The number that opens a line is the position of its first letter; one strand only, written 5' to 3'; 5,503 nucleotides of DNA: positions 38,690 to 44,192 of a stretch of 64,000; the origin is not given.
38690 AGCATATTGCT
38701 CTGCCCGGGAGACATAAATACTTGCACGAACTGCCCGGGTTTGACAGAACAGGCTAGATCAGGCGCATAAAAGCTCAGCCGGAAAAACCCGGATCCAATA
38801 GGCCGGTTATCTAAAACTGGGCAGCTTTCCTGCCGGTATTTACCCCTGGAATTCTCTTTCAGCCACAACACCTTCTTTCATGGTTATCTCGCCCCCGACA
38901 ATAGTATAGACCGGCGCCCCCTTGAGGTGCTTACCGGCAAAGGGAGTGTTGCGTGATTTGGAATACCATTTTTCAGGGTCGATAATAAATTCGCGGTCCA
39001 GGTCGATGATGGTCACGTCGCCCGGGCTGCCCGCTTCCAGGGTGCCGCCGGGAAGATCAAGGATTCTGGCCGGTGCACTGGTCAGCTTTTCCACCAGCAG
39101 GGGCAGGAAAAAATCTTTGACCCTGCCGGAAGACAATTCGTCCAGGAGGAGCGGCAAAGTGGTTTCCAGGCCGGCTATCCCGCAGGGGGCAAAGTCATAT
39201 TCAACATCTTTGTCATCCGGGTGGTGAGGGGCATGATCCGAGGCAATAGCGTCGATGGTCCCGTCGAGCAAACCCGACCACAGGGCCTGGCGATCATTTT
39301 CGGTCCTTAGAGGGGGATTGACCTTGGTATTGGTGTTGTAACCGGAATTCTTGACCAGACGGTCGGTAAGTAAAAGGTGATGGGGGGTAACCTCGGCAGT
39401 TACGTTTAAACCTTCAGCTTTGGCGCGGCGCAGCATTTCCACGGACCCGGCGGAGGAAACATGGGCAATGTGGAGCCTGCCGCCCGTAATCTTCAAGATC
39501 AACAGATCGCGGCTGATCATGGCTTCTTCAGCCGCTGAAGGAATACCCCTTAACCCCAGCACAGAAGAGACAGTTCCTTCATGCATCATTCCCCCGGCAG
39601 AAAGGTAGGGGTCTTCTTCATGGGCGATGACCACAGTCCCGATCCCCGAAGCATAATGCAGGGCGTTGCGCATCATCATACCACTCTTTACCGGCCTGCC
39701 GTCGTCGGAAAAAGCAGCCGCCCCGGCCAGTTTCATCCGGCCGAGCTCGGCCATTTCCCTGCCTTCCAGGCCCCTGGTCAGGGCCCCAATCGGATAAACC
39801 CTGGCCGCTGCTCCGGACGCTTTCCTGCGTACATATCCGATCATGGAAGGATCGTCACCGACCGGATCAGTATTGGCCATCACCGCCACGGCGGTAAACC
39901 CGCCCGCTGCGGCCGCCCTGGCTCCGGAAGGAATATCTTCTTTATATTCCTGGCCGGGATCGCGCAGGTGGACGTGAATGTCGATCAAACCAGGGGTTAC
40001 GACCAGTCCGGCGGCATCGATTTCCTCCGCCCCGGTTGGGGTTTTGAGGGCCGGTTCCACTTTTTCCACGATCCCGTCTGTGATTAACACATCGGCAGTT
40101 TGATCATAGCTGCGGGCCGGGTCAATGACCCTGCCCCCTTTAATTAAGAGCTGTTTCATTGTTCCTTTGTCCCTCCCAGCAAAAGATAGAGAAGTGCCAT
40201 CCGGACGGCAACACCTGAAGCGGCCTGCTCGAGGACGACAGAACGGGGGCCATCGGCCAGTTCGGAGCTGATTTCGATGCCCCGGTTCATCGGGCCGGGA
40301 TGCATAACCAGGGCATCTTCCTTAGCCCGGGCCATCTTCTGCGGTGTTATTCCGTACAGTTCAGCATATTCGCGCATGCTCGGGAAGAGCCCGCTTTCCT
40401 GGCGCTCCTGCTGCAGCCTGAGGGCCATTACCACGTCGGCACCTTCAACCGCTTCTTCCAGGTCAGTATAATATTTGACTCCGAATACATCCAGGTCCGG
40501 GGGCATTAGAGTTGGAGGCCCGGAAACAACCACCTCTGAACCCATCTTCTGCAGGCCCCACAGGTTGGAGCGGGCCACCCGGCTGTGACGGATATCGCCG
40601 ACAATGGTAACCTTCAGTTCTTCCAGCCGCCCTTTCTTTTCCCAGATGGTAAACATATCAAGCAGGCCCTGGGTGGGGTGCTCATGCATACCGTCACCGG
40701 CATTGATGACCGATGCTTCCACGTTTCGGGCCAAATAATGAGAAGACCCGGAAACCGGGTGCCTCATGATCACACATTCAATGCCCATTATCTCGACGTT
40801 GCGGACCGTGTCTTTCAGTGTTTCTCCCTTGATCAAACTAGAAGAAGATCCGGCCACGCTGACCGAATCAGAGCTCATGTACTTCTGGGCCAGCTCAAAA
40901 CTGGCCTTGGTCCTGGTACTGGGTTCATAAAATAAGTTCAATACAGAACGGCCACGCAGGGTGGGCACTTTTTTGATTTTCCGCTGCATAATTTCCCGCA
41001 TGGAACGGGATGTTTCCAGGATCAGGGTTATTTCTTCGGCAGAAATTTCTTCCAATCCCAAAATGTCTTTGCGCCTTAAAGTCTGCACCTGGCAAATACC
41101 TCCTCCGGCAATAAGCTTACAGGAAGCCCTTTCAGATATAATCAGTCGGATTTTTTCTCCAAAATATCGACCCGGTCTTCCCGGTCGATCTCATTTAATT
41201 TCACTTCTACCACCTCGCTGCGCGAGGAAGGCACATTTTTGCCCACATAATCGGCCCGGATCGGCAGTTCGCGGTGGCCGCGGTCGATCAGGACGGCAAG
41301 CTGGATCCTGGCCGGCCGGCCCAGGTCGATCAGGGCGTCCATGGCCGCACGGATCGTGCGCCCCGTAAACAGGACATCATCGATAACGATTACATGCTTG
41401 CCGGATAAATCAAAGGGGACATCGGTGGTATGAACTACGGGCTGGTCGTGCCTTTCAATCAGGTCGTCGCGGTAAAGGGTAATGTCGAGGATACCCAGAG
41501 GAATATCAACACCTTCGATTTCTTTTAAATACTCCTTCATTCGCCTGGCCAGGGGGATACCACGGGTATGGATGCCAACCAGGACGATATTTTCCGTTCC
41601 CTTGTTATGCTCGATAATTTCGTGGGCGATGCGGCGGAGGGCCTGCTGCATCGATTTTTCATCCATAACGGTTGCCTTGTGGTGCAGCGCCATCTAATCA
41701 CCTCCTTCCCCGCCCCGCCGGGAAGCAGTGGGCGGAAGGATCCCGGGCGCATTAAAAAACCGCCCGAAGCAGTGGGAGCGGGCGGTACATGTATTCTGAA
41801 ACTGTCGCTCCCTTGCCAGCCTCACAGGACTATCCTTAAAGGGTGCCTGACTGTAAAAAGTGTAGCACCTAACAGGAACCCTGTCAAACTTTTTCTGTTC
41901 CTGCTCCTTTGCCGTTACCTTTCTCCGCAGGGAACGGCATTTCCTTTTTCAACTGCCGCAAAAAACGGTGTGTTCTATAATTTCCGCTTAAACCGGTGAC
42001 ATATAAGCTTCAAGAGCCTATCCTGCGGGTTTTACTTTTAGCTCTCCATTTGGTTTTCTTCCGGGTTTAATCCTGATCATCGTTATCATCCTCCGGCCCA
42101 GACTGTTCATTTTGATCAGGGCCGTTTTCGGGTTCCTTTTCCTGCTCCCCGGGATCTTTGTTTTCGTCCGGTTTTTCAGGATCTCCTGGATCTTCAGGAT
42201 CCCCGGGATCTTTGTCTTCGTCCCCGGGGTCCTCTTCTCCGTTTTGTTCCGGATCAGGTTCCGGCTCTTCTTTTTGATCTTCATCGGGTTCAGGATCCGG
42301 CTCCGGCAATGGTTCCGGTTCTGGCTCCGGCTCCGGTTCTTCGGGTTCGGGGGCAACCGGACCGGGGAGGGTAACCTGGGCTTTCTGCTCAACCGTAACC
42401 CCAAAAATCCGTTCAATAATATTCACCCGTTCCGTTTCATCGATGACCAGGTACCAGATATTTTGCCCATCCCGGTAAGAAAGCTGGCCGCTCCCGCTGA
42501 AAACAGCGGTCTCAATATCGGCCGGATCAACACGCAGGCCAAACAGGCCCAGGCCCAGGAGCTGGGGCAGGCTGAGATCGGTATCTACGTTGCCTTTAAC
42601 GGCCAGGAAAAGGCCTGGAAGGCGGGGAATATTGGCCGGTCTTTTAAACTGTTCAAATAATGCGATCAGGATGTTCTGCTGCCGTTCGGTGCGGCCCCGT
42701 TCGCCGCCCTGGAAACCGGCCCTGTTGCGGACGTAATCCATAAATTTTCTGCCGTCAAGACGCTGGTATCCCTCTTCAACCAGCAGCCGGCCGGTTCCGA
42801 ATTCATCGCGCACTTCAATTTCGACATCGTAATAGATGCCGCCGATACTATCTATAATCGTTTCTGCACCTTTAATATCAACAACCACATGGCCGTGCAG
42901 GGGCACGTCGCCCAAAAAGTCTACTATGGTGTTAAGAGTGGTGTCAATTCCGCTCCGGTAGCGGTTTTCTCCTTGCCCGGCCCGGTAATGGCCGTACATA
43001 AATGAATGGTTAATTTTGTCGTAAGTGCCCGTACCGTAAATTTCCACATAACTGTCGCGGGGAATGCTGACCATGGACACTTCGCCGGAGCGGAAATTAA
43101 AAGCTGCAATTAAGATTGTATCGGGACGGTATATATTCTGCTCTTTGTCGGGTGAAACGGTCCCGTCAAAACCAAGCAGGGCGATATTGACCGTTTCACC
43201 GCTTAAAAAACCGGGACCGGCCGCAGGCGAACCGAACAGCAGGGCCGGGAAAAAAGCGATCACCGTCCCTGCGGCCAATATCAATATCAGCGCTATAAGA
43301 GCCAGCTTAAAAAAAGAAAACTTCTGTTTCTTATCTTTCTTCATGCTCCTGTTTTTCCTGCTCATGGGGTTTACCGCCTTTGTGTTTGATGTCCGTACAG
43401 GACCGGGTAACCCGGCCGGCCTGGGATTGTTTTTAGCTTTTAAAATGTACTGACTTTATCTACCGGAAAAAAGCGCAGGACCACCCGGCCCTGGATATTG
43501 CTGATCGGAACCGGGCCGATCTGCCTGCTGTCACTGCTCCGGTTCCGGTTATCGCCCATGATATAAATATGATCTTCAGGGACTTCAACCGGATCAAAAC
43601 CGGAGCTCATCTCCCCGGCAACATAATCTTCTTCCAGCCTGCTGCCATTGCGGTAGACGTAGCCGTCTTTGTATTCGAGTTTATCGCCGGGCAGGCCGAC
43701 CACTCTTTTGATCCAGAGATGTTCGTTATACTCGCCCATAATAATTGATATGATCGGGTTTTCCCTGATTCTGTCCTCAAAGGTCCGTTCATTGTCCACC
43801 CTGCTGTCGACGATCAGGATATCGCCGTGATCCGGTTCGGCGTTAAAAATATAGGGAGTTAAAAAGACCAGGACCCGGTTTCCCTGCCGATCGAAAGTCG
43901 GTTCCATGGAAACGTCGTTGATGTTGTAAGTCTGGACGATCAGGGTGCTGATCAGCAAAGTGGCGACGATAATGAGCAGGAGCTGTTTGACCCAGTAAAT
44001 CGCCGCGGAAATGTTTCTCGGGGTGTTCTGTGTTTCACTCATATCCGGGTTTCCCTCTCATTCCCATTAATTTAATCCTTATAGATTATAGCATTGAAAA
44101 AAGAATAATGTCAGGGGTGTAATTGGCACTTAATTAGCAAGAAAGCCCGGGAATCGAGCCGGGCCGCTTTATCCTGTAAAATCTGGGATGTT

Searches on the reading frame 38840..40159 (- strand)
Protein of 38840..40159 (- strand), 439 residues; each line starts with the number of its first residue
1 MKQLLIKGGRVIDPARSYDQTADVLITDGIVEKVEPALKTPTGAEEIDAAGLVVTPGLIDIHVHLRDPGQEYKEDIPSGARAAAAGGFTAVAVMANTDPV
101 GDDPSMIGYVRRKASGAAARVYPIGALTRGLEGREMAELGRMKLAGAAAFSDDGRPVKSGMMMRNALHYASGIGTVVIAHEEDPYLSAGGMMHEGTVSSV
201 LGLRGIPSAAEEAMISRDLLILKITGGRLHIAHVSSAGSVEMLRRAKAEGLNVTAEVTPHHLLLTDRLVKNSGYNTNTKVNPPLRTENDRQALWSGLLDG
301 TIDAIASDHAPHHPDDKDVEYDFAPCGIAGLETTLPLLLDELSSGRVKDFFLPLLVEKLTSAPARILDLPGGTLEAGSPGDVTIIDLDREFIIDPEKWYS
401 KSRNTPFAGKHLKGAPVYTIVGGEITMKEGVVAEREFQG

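Call 23: search_protein_families(library=ncbifam, max_evalue=0.00001, proteins=[window:38840-40159:-])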
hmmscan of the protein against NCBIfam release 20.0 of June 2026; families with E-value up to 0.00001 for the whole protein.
window:38840-40159:- (439 aa): 46 families (the best 25 are shown)
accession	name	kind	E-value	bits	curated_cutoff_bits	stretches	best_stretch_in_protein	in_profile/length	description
NF006845.0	PRK09357.2-6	equivalog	4.2e-141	470.5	728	1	3-429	2-427/428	dihydroorotase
NF006836.0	PRK09357.1-1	equivalog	2.6e-136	454.8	538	1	5-433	5-430/432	dihydroorotase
NF006844.0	PRK09357.2-5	equivalog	1.4e-129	432.8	701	1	1-428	1-421/422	dihydroorotase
NF006837.0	PRK09357.1-2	equivalog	6e-128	427.1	575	1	4-430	3-425/428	dihydroorotase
TIGR00857.1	pyrC_multi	subfamily_domain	6.5e-126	420.6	279.05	1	21-429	5-411/412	dihydroorotase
NF006841.0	PRK09357.2-2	equivalog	2.1e-124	415.4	640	1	15-428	12-418/421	dihydroorotase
NF006839.0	PRK09357.1-4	equivalog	1.2e-123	412.9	576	1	4-427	2-420/422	dihydroorotase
NF006843.0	PRK09357.2-4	equivalog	3.6e-122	408.3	786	1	3-430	2-423/431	dihydroorotase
NF006558.0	PRK09059.1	equivalog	1.1e-117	393.3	645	1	2-427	3-427/430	dihydroorotase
NF006842.0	PRK09357.2-3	equivalog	1e-110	370.4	695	1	5-427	4-438/440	dihydroorotase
NF005791.0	PRK07627.1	equivalog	1.2e-109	367.2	442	1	3-427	2-422/425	dihydroorotase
NF006838.0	PRK09357.1-3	equivalog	9.4e-103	344.3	644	1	4-427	3-421/423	dihydroorotase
NF005614.0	PRK07369.1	equivalog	3.8e-90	302.7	456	1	2-415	2-412/419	dihydroorotase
NF002668.0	PRK02382.1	equivalog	4e-74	249.9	452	1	1-434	3-418/436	dihydroorotase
NF005751.0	PRK07575.1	equivalog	1.6e-72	244.4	529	2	227-434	226-427/440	dihydroorotase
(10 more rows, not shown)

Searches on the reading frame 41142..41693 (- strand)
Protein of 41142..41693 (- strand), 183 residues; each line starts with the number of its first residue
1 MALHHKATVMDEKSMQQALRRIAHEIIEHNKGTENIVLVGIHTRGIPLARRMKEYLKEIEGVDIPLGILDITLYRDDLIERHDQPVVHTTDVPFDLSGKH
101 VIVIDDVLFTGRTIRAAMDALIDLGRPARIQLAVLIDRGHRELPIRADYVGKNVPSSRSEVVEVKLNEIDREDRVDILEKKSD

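Call 46: search_protein_families(library=pfam, max_evalue=0.000001, proteins=[window:41142-41693:-])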
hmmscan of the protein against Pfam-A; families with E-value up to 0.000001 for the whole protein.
window:41142-41693:- (183 aa): 2 families
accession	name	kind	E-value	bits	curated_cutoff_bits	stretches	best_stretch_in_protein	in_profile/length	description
PF00156.33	Pribosyltran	-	3.6e-28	98.3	26.3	1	12-166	8-155/158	Phosphoribosyl transferase domain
PF14681.12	UPRTase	-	4.9e-08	33.1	27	1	28-136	60-159/206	Uracil phosphoribosyltransferase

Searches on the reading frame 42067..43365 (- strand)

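Call 23: search_protein_families(library=ncbifam, max_evalue=0.00001, proteins=[window:42067-43365:-])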
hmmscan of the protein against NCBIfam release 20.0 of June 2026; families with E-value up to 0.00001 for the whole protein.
window:42067-43365:- (432 aa): 4 families
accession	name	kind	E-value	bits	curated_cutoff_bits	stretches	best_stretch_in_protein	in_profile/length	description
NF006897.1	PRK09379.1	equivalog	8.2e-28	97.5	441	1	58-319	59-292/298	polyisoprenyl-teichoic acid--peptidoglycan teichoic acid transferase TagU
TIGR00350.1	lytR_cpsA_psr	domain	4.7e-24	85.4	62.3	1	80-241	2-151/152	LCP family glycopolymer transferase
NF051849.1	LCP_trans_Cps2A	equivalog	1.4e-12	47.5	650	1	77-272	237-417/477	LCP family glycopolymer transferase CpsA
NF047591.1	ligase_LytR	equivalog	3.4e-10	39.7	450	1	59-267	58-262/336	glycopolymer--peptidoglycan transferase LytR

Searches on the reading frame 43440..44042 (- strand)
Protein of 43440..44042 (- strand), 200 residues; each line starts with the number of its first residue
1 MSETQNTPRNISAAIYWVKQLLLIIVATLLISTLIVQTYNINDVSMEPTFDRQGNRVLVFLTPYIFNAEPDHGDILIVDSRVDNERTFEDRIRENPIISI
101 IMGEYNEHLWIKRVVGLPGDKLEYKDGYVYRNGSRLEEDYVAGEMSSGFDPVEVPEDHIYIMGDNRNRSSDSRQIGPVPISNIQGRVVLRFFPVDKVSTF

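Call 46: search_protein_families(library=pfam, max_evalue=0.000001, proteins=[window:43440-44042:-])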
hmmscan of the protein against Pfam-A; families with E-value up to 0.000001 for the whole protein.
window:43440-44042:- (200 aa): 1 family
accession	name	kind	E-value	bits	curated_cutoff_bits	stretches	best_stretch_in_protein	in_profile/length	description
PF10502.14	Peptidase_S26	-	2.6e-35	122.3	22.9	1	16-192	3-168/168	Signal peptidase, peptidase S26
